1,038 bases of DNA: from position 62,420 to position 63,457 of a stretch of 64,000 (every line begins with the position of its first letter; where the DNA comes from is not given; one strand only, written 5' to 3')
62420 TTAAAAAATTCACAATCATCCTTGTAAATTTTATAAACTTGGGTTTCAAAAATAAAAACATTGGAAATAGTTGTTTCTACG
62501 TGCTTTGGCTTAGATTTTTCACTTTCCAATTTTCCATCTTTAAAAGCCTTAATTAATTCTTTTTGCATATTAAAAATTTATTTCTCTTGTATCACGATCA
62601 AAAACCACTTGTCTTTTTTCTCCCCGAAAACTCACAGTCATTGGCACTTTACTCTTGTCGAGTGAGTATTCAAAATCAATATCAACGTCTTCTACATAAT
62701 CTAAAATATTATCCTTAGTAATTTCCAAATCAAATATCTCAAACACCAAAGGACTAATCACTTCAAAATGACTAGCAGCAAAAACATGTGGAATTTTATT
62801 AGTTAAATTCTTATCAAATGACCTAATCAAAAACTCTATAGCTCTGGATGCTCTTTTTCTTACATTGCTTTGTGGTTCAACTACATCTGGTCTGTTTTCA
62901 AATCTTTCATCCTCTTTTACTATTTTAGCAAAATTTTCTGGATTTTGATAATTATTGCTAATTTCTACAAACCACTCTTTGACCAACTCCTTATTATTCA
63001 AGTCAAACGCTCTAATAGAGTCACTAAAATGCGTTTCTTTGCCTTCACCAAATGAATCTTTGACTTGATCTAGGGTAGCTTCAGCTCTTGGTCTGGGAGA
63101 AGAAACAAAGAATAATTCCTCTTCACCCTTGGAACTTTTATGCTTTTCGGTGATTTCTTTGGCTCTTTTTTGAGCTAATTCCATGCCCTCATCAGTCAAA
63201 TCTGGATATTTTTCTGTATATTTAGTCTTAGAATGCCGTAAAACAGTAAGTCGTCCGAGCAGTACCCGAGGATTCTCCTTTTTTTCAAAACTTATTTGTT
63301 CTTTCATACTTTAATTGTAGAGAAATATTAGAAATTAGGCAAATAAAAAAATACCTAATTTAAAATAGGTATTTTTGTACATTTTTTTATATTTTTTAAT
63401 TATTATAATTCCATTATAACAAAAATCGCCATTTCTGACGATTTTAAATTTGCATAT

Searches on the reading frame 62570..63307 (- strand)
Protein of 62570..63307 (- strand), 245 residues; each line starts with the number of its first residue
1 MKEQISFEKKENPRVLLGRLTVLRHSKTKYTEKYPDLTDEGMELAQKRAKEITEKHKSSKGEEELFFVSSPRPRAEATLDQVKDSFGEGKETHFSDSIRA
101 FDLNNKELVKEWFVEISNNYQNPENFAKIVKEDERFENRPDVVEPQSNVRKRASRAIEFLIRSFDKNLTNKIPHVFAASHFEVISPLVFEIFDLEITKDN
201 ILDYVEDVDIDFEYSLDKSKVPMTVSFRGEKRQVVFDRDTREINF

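Call 21: search_protein_families(library=pfam, proteins=[window:62570-63307:-], max_evalue=0.001)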
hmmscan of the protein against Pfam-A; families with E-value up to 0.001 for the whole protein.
window:62570-63307:- (245 aa): 1 family
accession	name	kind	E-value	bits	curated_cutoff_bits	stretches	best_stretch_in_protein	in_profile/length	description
PF00300.27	His_Phos_1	-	7.8e-06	26.1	21.7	1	21-196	2-163/194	Histidine phosphatase superfamily (branch 1)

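Call 60: find_encoding_contigs(protein=window:62570-63307:-, flank=10000, max_places=1)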
Protein window:62570-63307:- (245 aa): 3 contigs read that carry it; 1 place shown.
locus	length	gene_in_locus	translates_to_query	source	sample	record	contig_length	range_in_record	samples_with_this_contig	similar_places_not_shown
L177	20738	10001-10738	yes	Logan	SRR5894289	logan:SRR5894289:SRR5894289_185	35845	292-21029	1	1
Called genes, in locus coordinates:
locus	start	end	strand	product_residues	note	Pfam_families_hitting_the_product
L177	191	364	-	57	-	-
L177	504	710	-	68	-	-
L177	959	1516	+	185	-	PF05198:IF3_N, PF00707:IF3_C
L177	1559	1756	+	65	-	PF01632:Ribosomal_L35p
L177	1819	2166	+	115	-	PF00453:Ribosomal_L20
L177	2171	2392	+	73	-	PF03840:SecG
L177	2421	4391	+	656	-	PF00496:SBP_bac_5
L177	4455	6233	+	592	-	PF00753:Lactamase_B, PF23023:Anti-Pycsar_Apyc1 (faint), PF12706:Lactamase_B_2, PF22505:RNase_J_b_CASP, PF17770:RNase_J_C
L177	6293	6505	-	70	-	-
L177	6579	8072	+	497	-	PF23473:LysM3_LYK4_5 (faint), PF01476:LysM, PF01551:Peptidase_M23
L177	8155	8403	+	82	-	-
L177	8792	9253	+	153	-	-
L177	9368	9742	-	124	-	-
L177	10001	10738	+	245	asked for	PF00300:His_Phos_1 (weak)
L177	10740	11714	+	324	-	-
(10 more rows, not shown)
